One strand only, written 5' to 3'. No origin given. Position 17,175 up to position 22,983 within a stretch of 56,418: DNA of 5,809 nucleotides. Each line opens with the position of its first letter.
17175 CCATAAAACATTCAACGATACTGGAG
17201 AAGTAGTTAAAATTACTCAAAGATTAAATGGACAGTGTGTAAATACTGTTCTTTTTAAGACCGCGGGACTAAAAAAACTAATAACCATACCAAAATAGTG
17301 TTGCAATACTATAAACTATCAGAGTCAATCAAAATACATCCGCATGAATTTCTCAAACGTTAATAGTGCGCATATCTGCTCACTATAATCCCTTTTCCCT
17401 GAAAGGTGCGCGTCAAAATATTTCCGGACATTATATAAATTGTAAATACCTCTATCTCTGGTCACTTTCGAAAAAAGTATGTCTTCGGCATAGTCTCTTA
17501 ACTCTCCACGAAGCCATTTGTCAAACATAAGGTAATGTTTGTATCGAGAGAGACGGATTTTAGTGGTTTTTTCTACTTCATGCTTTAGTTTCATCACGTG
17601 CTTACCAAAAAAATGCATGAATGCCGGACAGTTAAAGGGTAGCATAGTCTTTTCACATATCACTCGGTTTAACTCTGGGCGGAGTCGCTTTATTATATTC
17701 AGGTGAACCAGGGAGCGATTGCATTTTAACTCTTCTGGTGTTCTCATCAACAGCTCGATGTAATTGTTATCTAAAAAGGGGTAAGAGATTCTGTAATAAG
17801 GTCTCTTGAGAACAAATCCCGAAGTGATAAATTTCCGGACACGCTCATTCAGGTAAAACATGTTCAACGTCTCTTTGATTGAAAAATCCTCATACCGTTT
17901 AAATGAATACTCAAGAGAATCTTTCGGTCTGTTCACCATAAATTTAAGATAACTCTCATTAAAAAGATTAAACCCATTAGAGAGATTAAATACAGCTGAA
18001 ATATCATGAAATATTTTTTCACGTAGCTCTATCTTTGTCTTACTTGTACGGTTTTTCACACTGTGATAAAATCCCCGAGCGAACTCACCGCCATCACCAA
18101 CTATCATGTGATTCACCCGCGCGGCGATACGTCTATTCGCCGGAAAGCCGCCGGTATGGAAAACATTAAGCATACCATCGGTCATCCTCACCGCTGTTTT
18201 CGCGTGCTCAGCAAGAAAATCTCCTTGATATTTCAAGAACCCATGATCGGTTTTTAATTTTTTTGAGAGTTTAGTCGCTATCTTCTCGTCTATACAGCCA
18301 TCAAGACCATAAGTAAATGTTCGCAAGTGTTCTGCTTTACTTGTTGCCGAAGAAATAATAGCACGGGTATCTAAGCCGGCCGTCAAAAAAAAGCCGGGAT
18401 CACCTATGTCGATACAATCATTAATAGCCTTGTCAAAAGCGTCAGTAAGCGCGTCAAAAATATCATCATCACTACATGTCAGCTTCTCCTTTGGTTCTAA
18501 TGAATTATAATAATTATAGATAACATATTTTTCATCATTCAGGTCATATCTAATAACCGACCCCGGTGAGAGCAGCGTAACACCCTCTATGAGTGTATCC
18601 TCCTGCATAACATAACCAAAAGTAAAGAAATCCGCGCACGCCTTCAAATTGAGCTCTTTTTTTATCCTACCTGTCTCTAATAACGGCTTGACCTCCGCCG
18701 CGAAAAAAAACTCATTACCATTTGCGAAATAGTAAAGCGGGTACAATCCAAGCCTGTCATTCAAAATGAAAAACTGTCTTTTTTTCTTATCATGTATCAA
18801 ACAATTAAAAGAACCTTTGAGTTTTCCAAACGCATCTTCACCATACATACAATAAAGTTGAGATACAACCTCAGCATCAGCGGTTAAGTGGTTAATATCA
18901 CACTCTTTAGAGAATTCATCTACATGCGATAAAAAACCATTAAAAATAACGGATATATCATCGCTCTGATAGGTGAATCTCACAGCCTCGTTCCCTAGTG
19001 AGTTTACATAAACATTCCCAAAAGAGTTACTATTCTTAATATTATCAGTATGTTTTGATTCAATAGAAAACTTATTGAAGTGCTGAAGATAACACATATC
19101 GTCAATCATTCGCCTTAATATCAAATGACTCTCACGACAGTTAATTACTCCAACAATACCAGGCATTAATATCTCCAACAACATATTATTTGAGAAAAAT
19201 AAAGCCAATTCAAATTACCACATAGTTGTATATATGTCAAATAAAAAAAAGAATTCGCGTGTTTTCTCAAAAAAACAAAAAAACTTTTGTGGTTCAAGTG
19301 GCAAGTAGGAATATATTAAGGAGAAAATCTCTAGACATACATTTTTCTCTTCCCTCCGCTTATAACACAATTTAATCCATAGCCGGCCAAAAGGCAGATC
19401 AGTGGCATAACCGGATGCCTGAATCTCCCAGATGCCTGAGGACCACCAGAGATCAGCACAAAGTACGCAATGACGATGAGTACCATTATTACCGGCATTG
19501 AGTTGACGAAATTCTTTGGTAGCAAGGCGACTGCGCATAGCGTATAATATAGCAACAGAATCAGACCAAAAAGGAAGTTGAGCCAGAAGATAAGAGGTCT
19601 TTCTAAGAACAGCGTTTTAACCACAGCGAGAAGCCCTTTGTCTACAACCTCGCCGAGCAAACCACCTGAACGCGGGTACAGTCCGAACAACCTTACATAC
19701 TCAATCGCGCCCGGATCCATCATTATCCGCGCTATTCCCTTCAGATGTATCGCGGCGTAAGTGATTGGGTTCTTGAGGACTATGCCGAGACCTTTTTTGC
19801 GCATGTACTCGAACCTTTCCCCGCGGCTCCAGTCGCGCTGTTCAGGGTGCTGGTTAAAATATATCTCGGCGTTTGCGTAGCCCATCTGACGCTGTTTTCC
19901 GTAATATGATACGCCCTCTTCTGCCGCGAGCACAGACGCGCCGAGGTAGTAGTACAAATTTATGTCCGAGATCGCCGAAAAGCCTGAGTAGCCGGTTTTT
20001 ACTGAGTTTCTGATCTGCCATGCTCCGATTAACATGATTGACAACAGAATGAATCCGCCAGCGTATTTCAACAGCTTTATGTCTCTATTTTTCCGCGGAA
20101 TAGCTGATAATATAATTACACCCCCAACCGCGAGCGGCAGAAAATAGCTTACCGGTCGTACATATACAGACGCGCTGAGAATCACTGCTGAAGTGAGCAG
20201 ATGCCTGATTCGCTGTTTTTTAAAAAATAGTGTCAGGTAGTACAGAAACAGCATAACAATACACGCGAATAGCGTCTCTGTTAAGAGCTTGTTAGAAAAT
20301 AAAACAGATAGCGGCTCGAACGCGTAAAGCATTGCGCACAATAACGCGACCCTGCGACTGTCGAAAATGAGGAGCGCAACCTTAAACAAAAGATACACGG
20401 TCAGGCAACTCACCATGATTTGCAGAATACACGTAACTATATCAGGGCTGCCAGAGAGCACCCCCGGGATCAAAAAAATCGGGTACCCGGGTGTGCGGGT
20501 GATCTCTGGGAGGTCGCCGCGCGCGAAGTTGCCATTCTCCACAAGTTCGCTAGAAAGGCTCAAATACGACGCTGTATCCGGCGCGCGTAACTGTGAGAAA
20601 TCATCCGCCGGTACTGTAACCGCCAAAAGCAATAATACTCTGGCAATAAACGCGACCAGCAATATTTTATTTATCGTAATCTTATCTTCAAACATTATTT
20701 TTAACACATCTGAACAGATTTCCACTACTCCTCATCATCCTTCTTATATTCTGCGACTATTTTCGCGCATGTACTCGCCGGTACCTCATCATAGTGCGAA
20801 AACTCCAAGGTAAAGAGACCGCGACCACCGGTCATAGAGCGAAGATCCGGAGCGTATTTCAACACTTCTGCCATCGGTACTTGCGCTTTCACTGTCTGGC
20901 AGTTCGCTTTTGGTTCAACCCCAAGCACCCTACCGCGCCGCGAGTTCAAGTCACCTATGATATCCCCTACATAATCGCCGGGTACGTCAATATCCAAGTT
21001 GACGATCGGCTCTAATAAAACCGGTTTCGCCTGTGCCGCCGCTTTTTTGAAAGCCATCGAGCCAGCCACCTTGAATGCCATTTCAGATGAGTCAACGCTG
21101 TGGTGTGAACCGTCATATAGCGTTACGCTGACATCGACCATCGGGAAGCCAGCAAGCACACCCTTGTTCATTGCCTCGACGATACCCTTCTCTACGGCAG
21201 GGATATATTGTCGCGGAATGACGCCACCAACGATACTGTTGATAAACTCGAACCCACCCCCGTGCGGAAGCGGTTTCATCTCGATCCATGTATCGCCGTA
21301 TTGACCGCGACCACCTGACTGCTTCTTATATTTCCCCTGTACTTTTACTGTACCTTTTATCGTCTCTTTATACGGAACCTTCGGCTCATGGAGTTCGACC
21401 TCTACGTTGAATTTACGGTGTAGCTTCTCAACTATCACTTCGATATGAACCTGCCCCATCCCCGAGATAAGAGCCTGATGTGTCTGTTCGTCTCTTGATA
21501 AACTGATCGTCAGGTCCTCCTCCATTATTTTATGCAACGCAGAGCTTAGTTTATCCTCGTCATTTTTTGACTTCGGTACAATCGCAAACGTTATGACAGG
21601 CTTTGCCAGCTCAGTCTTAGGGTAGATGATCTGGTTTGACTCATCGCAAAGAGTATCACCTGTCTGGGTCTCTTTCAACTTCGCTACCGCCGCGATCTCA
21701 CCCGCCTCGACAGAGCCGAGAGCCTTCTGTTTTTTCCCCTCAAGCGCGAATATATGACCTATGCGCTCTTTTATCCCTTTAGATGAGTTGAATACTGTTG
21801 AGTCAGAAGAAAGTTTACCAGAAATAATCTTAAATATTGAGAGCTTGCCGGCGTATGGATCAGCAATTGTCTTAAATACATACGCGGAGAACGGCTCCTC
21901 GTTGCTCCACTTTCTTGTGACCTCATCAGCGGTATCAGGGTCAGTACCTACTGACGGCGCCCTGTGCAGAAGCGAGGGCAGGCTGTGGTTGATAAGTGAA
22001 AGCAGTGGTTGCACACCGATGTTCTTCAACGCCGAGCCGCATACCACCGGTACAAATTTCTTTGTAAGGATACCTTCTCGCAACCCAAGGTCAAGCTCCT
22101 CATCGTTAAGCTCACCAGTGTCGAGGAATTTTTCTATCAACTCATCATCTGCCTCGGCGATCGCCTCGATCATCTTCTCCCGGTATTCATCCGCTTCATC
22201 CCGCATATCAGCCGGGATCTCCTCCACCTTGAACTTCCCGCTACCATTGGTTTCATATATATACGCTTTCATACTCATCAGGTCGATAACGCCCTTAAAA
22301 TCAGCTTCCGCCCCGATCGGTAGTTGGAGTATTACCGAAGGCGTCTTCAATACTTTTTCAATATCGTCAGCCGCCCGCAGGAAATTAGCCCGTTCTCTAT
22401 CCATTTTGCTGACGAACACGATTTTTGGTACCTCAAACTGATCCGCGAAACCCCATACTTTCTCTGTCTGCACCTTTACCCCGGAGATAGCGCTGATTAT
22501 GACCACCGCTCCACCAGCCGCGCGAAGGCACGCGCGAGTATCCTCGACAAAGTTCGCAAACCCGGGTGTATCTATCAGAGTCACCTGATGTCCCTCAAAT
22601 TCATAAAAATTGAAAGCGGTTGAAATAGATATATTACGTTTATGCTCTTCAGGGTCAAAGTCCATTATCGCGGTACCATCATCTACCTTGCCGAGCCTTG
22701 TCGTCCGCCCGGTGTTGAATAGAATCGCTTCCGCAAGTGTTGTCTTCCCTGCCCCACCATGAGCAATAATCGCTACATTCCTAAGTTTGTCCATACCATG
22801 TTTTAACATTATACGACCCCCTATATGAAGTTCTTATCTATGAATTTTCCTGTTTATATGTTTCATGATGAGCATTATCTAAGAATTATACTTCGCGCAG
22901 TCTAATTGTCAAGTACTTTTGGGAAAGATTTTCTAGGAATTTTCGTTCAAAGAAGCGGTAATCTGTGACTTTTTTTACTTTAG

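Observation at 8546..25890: Three single-codon TAA interruptions in intact conserved genes within 18 kb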

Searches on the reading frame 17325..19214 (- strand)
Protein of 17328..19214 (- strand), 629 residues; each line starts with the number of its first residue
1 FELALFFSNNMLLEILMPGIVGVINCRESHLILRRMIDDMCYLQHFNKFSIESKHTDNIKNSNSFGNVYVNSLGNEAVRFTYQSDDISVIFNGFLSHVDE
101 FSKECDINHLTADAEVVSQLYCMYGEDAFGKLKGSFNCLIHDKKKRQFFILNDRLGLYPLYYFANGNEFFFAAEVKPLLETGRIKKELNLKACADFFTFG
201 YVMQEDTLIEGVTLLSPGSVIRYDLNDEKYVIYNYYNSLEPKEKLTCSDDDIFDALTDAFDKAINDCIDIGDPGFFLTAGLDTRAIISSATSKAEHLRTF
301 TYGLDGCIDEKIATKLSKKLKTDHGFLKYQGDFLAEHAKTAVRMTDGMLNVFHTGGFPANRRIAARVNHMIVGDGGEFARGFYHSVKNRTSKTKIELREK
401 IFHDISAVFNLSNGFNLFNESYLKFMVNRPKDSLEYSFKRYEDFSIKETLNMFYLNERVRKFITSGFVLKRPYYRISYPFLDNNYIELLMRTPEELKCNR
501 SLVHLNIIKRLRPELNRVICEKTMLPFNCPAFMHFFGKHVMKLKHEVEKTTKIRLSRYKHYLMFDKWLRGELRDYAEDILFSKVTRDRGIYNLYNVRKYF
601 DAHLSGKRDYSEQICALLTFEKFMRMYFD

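Call 6: search_protein_families(library=ncbifam, proteins=[window:17328-19214:-], max_evalue=0.00001)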
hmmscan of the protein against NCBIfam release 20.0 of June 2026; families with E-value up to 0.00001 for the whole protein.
window:17328-19214:- (629 aa): 5 families
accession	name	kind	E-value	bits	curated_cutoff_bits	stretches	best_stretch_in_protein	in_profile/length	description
TIGR03108.1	eps_aminotran_1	hypoth_equivalog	4.7e-42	144.5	816.9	2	17-334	1-325/628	XrtA/PEP-CTERM system amidotransferase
TIGR01536.1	asn_synth_AEB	equivalog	1.9e-35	122.9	267.1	1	88-500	72-490/517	asparagine synthase (glutamine-hydrolyzing)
TIGR03104.1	trio_amidotrans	equivalog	2.3e-31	108.7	570.1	1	86-383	69-380/589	N-acetylglutaminylglutamine amidotransferase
NF033535.1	lass_lactam_cya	exception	5.9e-22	78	525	1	104-290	87-276/668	lasso peptide isopeptide bond-forming cyclase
NF006949.0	PRK09431.1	equivalog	4.8e-18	65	499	1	83-182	66-169/554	asparagine synthase B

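Call 11: find_related_loci(query=window:17325-19208:-, collection=genome_contigs, flank=10000)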
Query window:17325-19208:- (627 aa) in genome_contigs; peptide patterns used: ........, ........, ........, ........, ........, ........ (x = any residue, [..] = any of these).
34 stretches matched a pattern; 1 encode a relative of the query (tblastn E <= 1e-3); 1 distinct loci.
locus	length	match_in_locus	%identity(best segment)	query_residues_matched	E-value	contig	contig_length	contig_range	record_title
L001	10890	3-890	56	332-627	1e-109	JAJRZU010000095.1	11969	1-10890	MAG: Deltaproteobacteria bacterium isolate Dive96_bin4.232 k141_1716101, whole genome shotgun sequence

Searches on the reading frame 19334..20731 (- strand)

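Call 7: search_protein_families(library=ncbifam, proteins=[window:19334-20731:-], max_evalue=0.00001)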
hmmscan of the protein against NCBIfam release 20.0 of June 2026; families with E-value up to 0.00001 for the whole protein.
window:19334-20731:- (466 aa): 0 families

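Call 18: search_protein_families(library=pfam, proteins=[window:19334-20731:-], max_evalue=0.00001)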
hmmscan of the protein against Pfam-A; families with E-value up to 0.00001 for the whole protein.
window:19334-20731:- (466 aa): 1 family
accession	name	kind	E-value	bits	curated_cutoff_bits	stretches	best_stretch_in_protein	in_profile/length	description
PF13231.12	PMT_2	-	2.1e-10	41.5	26.1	1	92-233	16-154/160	Dolichyl-phosphate-mannose-protein mannosyltransferase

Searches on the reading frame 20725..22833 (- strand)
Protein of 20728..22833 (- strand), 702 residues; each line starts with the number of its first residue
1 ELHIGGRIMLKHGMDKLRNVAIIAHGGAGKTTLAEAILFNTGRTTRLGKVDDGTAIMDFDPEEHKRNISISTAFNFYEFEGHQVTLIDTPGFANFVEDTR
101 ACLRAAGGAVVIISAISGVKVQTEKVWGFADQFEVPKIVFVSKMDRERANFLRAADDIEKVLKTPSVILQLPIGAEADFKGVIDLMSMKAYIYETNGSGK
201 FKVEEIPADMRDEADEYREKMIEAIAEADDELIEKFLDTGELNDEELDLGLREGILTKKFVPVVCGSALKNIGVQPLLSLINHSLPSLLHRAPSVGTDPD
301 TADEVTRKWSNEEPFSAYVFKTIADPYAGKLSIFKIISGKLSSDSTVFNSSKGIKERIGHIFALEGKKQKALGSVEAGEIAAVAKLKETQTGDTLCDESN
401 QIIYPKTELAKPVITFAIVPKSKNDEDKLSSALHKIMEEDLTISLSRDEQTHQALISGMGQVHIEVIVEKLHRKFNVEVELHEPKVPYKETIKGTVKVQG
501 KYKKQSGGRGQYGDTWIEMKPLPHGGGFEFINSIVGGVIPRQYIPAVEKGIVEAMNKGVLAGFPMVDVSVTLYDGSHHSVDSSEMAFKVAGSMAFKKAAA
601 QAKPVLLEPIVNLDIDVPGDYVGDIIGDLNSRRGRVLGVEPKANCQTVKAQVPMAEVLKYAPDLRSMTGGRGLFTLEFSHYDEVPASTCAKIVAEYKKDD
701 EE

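Call 7: search_protein_families(library=ncbifam, proteins=[window:20728-22833:-], max_evalue=0.00001)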
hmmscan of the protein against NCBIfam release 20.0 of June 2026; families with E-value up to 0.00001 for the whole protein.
window:20728-22833:- (702 aa): 27 families (the best 25 are shown)
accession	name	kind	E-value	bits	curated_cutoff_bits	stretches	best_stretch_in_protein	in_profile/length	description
NF009381.0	PRK12740.1-5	subfamily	4.9e-288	957.3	583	1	12-700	4-689/692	elongation factor G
TIGR00484.1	EF-G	equivalog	6.7e-240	797.9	659.4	1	13-697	6-690/691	elongation factor G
NF009891.0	PRK13351.1-1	equivalog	2.5e-196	654.3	597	1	12-698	4-679/681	elongation factor G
NF009377.1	PRK12740.1-1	equivalog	9.4e-188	625.8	890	1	12-692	8-698/700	elongation factor G-like protein EF-G2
NF009379.0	PRK12740.1-3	equivalog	1.6e-180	602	513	1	14-697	5-671/674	elongation factor G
NF058620.1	EFG2_Bacteroid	exception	2.8e-168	561.6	1000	2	14-521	6-507/717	elongation factor G2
NF012153.1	tet_protect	equivalog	1.7e-101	340.4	775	1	19-681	2-614/614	tetracycline resistance ribosomal protection protein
TIGR00490.1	aEF-2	equivalog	8.1e-78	262.2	738.45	3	311-500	286-478/720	elongation factor EF-2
NF000120.3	47473_otr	exception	2.7e-68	231.1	900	1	19-674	4-606/608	tetracycline resistance ribosomal protection protein Otr(A)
NF033148.1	tet_protect_M_W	exception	6.7e-61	206.4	1100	2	220-684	173-613/639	TetM/TetW/TetO/TetS family tetracycline resistance ribosomal protection protein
NF001964.0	PRK00741.1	equivalog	4.9e-59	200.1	473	1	11-486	6-467/529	peptide chain release factor 3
NF012154.0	tet_protect_Q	exception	4.3e-58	197.1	1425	2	218-681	173-611/638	tetracycline resistance ribosomal protection protein Tet(Q)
NF012155.1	tet_protect_M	exception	1.8e-53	181.7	1420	2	16-170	2-156/639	tetracycline resistance ribosomal protection protein Tet(M)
NF009892.0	PRK13351.1-3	equivalog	8e-50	169.9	640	2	17-169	3-160/623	elongation factor G-like protein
TIGR00503.1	prfC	equivalog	3.2e-48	164.4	466.95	1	13-483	7-463/527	peptide chain release factor 3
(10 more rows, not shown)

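Call 10: find_encoding_contigs(protein=window:20725-22809:-, flank=10000, max_places=10)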
Protein window:20725-22809:- (694 aa): no gene with exactly this product is on record in the collection.
